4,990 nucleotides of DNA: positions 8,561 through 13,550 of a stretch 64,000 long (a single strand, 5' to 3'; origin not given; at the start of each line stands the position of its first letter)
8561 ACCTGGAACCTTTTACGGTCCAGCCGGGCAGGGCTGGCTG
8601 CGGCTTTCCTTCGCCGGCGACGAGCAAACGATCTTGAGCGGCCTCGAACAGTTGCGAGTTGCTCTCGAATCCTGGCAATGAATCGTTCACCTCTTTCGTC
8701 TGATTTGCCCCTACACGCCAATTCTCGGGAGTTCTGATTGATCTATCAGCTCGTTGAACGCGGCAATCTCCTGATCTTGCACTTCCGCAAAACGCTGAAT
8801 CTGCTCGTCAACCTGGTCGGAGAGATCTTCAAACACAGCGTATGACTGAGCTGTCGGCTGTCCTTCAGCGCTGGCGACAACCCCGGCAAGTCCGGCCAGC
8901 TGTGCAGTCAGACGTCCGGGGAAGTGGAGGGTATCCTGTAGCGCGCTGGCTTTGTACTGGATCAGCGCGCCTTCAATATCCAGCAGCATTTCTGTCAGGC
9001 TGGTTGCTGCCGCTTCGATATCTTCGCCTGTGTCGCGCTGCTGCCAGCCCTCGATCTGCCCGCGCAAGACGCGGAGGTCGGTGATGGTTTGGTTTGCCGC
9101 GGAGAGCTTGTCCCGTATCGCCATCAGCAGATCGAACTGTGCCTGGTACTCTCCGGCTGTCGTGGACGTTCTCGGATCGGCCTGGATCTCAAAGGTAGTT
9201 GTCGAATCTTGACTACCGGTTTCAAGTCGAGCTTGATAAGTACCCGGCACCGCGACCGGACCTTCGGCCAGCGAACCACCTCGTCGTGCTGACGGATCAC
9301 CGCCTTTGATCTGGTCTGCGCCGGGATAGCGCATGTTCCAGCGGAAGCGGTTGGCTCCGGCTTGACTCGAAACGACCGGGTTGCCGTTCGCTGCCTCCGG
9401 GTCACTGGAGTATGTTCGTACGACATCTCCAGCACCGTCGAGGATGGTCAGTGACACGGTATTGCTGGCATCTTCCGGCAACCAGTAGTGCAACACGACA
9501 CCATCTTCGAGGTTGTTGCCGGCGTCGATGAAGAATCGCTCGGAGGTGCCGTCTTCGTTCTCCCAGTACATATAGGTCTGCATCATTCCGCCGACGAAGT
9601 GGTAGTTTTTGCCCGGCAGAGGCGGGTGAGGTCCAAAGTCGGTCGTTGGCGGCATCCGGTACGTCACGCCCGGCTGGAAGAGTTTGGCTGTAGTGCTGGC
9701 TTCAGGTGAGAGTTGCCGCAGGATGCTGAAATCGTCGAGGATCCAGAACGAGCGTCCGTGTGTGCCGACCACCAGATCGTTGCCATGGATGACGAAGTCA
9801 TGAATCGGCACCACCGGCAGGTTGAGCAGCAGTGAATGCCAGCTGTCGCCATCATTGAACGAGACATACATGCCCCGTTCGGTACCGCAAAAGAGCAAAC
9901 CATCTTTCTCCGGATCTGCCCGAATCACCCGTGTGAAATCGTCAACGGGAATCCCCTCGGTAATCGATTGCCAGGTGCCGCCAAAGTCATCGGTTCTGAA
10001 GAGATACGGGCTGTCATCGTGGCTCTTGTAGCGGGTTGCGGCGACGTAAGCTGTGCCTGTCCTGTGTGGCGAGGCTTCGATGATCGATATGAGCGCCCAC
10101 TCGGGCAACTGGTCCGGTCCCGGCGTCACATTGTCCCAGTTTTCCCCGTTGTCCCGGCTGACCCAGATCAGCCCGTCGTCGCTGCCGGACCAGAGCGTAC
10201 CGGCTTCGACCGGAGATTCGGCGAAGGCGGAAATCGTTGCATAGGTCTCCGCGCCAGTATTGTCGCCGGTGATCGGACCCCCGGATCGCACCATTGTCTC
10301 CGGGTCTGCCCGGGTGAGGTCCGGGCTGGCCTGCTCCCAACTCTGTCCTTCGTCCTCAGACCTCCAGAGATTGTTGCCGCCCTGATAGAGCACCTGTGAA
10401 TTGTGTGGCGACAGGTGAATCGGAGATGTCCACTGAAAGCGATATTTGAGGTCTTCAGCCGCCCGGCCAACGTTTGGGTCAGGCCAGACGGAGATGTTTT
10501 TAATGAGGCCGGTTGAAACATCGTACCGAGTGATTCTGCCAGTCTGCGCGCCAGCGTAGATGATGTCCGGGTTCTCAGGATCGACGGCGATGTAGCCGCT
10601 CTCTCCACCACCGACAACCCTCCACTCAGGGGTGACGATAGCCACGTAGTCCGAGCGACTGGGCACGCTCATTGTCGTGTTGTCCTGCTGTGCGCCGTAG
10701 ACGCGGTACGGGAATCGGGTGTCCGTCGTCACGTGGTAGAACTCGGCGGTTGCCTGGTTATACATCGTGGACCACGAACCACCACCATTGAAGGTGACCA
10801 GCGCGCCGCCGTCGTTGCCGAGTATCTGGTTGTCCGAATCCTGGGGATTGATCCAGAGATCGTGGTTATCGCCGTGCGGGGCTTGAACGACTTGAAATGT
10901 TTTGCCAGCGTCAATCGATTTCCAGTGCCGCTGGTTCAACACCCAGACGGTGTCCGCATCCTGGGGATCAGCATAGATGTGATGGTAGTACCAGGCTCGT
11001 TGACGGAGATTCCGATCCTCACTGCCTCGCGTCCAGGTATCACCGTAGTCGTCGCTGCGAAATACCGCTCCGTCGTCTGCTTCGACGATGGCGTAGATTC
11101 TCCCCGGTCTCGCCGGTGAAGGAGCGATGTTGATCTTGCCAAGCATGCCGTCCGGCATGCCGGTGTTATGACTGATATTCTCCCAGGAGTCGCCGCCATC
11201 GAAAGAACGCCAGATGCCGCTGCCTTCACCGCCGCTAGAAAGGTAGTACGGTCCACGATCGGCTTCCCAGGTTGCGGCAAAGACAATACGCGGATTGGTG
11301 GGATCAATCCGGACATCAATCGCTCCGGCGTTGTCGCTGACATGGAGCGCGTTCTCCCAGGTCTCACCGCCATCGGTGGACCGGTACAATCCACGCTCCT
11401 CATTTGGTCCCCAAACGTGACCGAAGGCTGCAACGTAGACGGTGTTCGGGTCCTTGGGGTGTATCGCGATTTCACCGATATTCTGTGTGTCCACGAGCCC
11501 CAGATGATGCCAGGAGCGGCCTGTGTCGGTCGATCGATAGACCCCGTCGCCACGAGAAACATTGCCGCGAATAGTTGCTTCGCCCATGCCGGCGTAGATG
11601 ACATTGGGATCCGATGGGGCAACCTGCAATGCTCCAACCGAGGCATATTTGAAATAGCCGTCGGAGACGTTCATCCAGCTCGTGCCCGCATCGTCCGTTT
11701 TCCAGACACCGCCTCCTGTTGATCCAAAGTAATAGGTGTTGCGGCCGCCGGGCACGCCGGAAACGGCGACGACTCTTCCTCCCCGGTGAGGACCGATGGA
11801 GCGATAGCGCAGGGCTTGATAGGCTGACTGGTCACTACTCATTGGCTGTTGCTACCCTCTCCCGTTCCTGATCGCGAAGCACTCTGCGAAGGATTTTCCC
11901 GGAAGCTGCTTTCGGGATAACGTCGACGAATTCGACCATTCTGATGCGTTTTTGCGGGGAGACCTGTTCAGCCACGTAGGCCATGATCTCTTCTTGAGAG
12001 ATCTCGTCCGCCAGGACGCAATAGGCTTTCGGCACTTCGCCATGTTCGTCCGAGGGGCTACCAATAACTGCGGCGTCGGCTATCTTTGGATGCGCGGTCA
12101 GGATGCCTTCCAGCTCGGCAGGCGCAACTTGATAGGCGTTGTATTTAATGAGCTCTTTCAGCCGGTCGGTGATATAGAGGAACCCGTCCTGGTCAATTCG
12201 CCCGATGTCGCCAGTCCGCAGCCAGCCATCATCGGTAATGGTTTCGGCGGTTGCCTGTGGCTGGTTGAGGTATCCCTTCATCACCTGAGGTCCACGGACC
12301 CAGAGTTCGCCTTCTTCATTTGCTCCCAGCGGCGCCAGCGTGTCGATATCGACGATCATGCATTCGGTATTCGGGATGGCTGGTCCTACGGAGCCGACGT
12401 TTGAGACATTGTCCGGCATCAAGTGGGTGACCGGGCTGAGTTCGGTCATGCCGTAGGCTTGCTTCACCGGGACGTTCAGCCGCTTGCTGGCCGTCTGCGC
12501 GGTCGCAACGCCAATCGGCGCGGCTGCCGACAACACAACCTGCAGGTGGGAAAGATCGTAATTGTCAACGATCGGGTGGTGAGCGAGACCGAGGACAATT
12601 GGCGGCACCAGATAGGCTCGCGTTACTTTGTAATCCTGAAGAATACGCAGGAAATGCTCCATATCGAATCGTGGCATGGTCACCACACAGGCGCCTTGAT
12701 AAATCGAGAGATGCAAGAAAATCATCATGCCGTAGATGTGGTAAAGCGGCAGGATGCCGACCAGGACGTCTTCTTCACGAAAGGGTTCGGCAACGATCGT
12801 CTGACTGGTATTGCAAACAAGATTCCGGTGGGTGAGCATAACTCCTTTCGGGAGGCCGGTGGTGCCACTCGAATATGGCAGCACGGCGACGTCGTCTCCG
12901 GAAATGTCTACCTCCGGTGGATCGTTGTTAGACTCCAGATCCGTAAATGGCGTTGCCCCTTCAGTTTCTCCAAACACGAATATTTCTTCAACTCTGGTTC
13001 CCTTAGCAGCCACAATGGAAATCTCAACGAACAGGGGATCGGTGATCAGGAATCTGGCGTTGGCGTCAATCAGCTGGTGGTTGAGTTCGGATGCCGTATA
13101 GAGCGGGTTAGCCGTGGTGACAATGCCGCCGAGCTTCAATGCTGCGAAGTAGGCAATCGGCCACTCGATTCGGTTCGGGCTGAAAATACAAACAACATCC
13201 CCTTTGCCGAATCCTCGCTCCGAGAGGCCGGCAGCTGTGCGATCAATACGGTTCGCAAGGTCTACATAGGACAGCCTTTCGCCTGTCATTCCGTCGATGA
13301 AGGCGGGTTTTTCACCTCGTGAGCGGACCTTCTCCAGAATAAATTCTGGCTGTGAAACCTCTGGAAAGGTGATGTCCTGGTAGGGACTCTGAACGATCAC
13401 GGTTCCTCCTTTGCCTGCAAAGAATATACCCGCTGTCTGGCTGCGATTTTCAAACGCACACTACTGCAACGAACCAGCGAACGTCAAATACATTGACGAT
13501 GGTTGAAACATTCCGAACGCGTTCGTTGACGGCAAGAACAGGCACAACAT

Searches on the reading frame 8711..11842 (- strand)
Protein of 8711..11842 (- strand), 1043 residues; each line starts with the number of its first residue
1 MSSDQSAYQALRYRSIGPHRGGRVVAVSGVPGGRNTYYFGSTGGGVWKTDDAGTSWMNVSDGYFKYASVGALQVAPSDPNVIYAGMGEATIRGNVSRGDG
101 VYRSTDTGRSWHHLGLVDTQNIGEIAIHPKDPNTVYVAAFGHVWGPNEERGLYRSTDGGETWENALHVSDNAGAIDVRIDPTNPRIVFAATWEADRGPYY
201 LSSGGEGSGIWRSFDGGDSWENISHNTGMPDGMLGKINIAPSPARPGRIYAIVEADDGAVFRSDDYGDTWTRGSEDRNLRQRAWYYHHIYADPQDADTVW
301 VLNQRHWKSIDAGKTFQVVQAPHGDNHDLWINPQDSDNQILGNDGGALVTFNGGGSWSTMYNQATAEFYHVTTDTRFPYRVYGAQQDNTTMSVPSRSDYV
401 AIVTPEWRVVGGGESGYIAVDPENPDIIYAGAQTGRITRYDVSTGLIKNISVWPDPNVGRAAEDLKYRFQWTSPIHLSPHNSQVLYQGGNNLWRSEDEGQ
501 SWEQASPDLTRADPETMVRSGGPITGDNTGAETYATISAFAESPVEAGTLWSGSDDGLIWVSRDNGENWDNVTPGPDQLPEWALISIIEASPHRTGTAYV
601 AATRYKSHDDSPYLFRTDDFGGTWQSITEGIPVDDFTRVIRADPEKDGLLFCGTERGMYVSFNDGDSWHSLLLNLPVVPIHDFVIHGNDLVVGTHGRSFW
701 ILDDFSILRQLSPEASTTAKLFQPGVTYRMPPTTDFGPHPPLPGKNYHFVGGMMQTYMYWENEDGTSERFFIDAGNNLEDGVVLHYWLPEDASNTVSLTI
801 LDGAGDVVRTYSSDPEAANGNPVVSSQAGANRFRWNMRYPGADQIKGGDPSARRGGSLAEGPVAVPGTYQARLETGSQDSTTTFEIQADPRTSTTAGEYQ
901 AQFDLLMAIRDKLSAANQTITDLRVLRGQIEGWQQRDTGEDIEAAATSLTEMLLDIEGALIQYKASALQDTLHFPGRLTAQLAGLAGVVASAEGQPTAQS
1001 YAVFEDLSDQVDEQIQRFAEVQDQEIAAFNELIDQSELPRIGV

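Call 61: search_protein_families(library=pfam, proteins=[window:8711-11842:-], max_evalue=0.00001)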
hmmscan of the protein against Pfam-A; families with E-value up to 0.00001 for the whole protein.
window:8711-11842:- (1043 aa): 3 families
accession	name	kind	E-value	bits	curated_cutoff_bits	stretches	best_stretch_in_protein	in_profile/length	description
PF15902.12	Sortilin-Vps10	-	1.6e-34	119.9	33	3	101-227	3-116/446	Sortilin, neurotensin receptor 3,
PF15899.11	BNR_6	-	1.9e-07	30.9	27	0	614-627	1-14/14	BNR-Asp box repeat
PF02012.26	BNR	-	4.9e-07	29.2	27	0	153-163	1-11/12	BNR/Asp-box repeat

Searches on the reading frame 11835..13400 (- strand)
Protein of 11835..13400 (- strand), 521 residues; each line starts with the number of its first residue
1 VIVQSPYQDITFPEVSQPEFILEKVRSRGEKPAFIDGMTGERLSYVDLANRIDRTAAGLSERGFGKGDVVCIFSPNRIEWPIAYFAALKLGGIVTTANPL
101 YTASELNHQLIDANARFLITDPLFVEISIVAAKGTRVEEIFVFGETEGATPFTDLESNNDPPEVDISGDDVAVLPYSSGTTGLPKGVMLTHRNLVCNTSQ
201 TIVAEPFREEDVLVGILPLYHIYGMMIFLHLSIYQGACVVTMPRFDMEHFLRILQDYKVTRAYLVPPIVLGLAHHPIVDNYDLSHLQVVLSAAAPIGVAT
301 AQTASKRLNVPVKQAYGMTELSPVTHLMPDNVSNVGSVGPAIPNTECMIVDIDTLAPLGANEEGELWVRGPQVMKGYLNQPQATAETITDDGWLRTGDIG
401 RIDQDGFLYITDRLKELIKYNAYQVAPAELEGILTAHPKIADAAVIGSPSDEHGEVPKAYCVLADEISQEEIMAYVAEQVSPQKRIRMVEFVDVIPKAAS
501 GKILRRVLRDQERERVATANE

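Call 5: search_protein_families(library=pfam, proteins=[window:11835-13400:-], max_evalue=0.01)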
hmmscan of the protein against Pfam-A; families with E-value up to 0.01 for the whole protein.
window:11835-13400:- (521 aa): 2 families
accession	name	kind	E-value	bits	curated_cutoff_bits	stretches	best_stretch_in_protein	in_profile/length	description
PF00501.34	AMP-binding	-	4.1e-99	332.4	29.9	1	24-378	4-384/384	AMP-binding enzyme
PF13193.12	AMP-binding_C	-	1.9e-17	64.4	24.5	1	429-502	1-76/76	AMP-binding enzyme C-terminal domain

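Call 6: search_protein_families(library=ncbifam, proteins=[window:11835-13400:-], max_evalue=0.01)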
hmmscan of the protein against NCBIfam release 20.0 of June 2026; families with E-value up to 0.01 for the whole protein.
window:11835-13400:- (521 aa): 107 families (the best 25 are shown)
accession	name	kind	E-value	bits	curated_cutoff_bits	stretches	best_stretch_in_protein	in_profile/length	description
NF004837.0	PRK06187.1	subfamily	2.4e-117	392.4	476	1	21-514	14-524/531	long-chain-fatty-acid--CoA ligase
NF006181.0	PRK08314.1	subfamily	5.5e-109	364.9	705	2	154-519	188-561/563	long-chain-fatty-acid--CoA ligase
NF004114.0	PRK05605.1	equivalog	7.4e-101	338.2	766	2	161-512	213-569/575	long-chain-fatty-acid--CoA ligase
NF004229.0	PRK05677.1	subfamily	3.3e-98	329.6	879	2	162-517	200-560/563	long-chain-fatty-acid--CoA ligase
NF005220.0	PRK06710.1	equivalog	6.2e-97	325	1116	2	168-515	205-556/563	long-chain-fatty-acid--CoA ligase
NF009233.0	PRK12583.1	subfamily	3.7e-93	312.8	832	2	165-517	197-555/558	fatty acid CoA ligase family protein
NF005801.1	PRK07656.1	equivalog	1.9e-92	310.5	657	1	17-509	3-500/500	FadD3 family acyl-CoA ligase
NF005463.0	PRK07059.1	subfamily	2.8e-91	306.6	869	2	164-511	199-555/557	long-chain-fatty-acid--CoA ligase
NF006523.0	PRK08974.1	equivalog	8.1e-91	304.8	884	2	165-518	202-559/561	long-chain-fatty-acid--CoA ligase FadD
NF006182.0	PRK08316.1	subfamily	2.7e-90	303.3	663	1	29-514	25-519/523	fatty acyl-CoA synthetase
NF006442.0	PRK08751.1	equivalog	2.4e-86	290.3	1023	2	159-512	198-558/560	long-chain fatty acid--CoA ligase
NF005702.0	PRK07514.1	subfamily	6.2e-84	282.1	558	1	28-514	15-502/506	malonyl-CoA synthase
NF002966.0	PRK03640.1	equivalog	7e-84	282.1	556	1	18-513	5-481/483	o-succinylbenzoate--CoA ligase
NF004822.0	PRK06178.1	equivalog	8e-84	282.2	782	2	162-511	206-566/571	acyl-CoA synthetase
NF009139.0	PRK12492.1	equivalog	1e-83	281.7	1018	2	163-510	201-560/562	long-chain-fatty-acid--CoA ligase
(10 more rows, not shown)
